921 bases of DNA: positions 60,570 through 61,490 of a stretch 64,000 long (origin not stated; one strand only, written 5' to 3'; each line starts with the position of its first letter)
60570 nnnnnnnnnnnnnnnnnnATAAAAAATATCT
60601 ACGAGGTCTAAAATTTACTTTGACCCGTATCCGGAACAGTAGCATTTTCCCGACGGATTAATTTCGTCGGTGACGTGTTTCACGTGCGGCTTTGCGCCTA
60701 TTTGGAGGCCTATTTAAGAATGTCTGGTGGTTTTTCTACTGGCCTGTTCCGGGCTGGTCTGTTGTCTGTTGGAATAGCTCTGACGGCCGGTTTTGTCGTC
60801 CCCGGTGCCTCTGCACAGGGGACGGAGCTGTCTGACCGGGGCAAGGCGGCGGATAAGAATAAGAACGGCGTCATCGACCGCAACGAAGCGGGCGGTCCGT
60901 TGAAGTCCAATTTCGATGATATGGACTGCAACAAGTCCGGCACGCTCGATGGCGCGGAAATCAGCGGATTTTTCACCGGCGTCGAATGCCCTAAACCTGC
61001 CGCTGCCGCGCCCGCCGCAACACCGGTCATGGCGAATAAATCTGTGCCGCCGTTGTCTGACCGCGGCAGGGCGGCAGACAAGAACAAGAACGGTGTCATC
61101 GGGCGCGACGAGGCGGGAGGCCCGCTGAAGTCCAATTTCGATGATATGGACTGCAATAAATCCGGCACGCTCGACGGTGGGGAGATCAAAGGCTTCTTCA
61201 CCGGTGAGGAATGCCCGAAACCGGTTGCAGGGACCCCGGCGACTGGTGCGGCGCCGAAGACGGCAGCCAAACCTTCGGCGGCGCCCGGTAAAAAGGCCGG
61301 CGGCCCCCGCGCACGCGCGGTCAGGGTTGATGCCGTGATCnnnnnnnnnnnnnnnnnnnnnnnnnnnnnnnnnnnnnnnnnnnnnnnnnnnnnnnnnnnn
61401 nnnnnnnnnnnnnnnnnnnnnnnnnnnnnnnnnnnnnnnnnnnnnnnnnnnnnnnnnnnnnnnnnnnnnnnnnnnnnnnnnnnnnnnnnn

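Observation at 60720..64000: RND efflux adaptor with an N-terminal tandem duplication of EF-hand calcium-binding pairs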

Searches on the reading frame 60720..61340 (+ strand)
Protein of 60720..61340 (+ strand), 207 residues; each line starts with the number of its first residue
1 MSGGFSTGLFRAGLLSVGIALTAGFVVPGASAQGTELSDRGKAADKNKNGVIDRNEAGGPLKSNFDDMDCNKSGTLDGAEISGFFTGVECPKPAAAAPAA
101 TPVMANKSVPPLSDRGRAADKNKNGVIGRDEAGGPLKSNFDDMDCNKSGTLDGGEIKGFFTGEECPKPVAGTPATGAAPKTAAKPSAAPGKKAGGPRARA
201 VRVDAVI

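Call 6: search_protein_families(library=pfam, proteins=[window:60720-61340:+], max_evalue=1)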
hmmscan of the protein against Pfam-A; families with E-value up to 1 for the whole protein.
window:60720-61340:+ (207 aa): 8 families
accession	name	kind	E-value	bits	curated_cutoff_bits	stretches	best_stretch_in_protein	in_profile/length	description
PF00036.39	EF-hand_1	-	1.3e-10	40.5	25.4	3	140-161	6-27/29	EF hand domain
PF13405.12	EF-hand_6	-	3e-10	39.3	25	2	136-161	2-27/30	EF-hand domain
PF13499.12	EF-hand_7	-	6.9e-09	36.4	30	2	62-131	5-61/67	EF-hand domain pair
PF23657.1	DUF7151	-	2.1e-06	28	27.2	0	143-157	26-40/46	Domain of unknown function (DUF7151)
PF13202.12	EF-hand_5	-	1.2e-05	25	25.9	1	42-56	6-20/25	EF hand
PF14788.12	EF-hand_10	-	0.00049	20.5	27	0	140-160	27-47/50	EF hand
PF23359.1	Lsr2_DNA-bd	-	0.11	12.3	26.9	0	30-43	13-26/37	Lsr2 DNA-binding domain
PF09575.15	Spore_SspJ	-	0.91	10.3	25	0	114-137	8-32/47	Small spore protein J (Spore_SspJ)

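Call 7: search_protein_families(library=ncbifam, proteins=[window:60720-61340:+], max_evalue=1)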
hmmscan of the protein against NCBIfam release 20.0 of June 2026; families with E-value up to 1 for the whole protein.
window:60720-61340:+ (207 aa): 4 families
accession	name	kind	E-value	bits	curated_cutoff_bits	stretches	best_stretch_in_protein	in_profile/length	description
NF053806.1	lanmdlnLanM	equivalog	3.7e-09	36.7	135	2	17-84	8-73/132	lanmodulin LanM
NF041410.1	XopAW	subfamily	4.3e-05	23.4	120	1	60-98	64-100/235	XopAW family type III secretion system calcium-binding effector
NF006160.0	PRK08304.1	subfamily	0.094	11.3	402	0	123-143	21-41/337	stage V sporulation protein AD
TIGR02863.1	spore_sspJ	equivalog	0.7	10.3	37.85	0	114-137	8-32/47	small acid-soluble spore protein SspJ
